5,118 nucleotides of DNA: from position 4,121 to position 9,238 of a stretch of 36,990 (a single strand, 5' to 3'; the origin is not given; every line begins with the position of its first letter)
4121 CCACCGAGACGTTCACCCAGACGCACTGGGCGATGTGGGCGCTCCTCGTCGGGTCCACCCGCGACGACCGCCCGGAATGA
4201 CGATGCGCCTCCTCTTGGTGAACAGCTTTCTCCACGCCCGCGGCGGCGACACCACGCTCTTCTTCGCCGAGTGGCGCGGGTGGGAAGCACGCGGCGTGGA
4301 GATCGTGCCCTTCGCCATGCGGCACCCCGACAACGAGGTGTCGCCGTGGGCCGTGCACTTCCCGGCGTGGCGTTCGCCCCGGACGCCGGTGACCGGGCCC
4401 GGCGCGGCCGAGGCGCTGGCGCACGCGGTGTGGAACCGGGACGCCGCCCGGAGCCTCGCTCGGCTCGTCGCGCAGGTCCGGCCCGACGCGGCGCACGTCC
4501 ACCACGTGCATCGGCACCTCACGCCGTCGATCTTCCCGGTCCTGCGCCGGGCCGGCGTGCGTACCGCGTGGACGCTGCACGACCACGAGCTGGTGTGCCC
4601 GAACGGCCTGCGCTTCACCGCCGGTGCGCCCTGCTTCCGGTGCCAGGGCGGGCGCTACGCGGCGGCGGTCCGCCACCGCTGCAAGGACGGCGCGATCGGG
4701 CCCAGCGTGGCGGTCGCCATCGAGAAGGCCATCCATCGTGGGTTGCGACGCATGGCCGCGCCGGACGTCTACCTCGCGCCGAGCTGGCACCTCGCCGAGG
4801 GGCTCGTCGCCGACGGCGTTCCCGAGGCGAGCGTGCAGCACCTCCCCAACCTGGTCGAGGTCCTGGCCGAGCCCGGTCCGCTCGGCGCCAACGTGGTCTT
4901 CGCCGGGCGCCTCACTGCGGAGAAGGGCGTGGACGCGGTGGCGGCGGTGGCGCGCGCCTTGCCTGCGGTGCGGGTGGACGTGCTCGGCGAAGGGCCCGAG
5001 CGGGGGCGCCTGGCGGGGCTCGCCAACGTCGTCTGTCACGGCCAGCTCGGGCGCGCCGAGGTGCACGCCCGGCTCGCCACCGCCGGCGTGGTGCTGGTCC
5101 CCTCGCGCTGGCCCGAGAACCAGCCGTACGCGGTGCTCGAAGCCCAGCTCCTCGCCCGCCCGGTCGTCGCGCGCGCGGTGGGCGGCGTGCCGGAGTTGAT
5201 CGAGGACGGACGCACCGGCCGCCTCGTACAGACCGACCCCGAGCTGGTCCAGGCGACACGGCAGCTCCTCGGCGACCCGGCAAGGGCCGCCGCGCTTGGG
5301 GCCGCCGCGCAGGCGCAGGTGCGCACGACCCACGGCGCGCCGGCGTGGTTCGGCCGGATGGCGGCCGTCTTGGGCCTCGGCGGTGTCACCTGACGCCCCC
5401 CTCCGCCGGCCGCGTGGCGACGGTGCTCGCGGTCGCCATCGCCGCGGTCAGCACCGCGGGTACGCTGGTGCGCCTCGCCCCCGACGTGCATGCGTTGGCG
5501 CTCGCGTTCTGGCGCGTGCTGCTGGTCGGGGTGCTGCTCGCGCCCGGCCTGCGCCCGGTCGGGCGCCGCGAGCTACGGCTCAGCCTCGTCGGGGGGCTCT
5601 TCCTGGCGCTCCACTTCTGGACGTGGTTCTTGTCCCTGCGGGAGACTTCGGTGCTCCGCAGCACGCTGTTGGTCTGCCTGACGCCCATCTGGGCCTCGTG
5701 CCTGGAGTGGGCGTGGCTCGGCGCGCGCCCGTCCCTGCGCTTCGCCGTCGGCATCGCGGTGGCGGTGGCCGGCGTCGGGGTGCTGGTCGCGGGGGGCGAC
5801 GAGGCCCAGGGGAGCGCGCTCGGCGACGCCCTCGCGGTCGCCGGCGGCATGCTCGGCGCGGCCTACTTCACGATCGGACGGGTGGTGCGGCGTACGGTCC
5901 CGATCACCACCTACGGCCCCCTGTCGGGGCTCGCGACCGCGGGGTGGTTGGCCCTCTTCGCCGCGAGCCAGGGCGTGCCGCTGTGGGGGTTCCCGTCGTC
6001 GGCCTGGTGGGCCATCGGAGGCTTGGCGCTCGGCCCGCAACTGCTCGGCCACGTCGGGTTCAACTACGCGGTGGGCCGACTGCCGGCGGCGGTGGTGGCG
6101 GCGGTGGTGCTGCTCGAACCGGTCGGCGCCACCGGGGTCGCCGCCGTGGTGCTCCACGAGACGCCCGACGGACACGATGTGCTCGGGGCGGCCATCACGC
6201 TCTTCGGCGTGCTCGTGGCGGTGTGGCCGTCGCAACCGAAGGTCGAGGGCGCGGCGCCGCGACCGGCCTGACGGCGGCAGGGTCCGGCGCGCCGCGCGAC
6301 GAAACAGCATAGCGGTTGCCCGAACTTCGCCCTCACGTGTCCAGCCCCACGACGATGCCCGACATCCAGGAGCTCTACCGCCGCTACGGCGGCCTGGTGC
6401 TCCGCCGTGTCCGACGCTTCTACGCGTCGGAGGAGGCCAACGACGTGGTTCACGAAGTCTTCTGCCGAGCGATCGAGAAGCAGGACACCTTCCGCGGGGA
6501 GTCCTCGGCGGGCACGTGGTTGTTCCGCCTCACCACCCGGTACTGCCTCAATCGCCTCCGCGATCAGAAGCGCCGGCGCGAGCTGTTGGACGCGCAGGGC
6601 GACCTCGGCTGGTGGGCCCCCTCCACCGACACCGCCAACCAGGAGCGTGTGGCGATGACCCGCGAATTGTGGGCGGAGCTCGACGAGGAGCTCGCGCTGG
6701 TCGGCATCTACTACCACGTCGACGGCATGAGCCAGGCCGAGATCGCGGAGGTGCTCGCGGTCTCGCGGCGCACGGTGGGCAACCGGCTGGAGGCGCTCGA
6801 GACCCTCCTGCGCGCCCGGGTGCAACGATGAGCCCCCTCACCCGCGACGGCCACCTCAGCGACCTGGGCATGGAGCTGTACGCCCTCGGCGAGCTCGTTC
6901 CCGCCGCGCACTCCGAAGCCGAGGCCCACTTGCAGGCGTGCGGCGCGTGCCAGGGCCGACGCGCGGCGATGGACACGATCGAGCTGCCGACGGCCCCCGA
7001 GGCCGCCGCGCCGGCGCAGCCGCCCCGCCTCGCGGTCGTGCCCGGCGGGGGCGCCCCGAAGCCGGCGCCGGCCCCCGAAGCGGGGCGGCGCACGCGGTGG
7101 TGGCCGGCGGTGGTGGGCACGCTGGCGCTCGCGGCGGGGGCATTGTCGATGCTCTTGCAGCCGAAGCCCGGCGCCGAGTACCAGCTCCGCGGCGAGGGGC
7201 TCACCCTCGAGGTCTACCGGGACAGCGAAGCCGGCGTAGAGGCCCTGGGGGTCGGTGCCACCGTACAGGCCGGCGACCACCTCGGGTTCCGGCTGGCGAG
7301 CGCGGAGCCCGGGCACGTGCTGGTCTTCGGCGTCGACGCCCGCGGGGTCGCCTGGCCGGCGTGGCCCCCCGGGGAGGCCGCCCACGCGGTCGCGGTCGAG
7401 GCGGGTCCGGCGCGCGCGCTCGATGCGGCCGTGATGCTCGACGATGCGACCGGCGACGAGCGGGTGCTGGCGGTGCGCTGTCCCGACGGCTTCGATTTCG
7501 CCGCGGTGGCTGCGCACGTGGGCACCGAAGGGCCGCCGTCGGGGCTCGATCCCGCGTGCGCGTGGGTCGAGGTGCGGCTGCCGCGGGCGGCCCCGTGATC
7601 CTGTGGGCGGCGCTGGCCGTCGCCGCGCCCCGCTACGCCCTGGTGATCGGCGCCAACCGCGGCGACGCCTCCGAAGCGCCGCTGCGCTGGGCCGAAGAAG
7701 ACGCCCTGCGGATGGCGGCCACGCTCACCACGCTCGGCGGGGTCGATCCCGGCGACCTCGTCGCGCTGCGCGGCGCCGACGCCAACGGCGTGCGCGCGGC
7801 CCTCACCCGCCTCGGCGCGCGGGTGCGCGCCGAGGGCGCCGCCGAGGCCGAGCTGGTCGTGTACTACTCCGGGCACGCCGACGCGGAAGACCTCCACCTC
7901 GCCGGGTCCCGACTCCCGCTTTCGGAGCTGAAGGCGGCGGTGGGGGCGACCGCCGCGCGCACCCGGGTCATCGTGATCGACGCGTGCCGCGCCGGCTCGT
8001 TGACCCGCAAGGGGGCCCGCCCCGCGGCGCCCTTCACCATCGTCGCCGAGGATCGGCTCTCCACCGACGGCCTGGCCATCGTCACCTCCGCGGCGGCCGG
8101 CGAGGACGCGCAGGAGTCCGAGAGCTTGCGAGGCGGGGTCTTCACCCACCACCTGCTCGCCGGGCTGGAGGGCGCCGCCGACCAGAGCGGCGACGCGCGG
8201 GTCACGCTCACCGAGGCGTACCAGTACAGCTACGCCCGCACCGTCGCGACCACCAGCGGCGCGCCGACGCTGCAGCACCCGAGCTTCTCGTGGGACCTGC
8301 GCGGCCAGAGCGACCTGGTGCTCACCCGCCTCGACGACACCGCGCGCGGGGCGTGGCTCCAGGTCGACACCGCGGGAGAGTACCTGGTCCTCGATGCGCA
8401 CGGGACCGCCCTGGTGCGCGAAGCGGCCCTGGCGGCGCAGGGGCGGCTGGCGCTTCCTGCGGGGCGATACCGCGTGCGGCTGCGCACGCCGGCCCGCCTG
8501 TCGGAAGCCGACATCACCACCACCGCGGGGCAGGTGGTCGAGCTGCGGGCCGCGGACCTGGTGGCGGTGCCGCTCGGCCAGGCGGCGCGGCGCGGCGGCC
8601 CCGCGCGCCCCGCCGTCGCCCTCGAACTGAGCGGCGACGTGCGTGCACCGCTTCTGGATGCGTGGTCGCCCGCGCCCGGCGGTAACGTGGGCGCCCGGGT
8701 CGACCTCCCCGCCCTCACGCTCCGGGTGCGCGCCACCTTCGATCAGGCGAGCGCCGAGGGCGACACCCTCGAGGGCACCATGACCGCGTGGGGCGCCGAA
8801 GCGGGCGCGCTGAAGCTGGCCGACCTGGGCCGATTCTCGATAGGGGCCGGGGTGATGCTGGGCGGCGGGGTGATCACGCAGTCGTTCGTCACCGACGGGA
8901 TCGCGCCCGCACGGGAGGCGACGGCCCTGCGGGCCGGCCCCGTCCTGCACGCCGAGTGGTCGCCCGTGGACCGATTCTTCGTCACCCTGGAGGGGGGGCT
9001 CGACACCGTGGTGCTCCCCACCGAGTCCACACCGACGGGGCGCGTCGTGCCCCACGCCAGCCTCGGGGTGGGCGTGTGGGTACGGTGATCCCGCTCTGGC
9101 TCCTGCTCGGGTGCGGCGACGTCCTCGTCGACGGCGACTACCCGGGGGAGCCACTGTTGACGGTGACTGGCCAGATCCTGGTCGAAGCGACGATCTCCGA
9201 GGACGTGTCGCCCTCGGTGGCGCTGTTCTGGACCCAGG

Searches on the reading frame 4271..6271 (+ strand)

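Call 60: search_protein_families(library=pfam, proteins=[window:4271-6271:+], max_evalue=0.001)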
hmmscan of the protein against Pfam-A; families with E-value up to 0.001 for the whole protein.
window:4271-6271:+ (666 aa): 1 family
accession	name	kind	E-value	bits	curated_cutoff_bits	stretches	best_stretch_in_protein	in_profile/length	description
PF00892.27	EamA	-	3.8e-23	82.7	28.2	2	517-651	2-134/135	EamA-like transporter family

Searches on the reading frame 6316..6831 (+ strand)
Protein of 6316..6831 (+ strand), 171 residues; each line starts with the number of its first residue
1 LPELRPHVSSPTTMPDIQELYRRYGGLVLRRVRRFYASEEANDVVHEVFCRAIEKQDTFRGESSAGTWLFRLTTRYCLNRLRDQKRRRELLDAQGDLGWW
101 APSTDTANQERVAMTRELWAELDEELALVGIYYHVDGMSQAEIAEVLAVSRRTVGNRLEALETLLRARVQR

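Call 60: search_protein_families(library=pfam, proteins=[window:6316-6831:+], max_evalue=0.001)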
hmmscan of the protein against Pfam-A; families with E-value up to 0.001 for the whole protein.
window:6316-6831:+ (171 aa): 7 families
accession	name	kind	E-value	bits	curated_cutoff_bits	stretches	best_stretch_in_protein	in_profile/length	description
PF04542.20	Sigma70_r2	-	8.1e-15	54.8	24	1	20-87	1-71/71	Sigma-70 region 2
PF08281.18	Sigma70_r4_2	-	9.2e-07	28.9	25.7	1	131-158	20-47/54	Sigma-70, region 4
PF07638.17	Sigma70_ECF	-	6.7e-06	26.6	21.1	1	22-165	31-179/185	ECF sigma factor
PF08279.18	HTH_11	-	0.00013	22.2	25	1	138-165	16-43/55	HTH domain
PF04545.22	Sigma70_r4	-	0.00039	20.3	24.1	0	132-155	15-38/50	Sigma-70, region 4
PF13384.12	HTH_23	-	0.00041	20.5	24.6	0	133-156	13-36/50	Homeodomain-like domain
PF13412.12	HTH_24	-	0.00063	19.7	21.9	0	137-162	17-42/48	Winged helix-turn-helix DNA-binding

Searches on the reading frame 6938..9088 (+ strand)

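Call 60: search_protein_families(library=pfam, proteins=[window:6938-9088:+], max_evalue=0.001)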
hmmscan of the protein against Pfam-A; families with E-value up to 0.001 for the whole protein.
window:6938-9088:+ (716 aa): 1 family
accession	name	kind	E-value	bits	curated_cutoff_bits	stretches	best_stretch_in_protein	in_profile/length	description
PF00656.27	Peptidase_C14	-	3.7e-11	43.6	21.4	1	232-426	2-206/233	Caspase domain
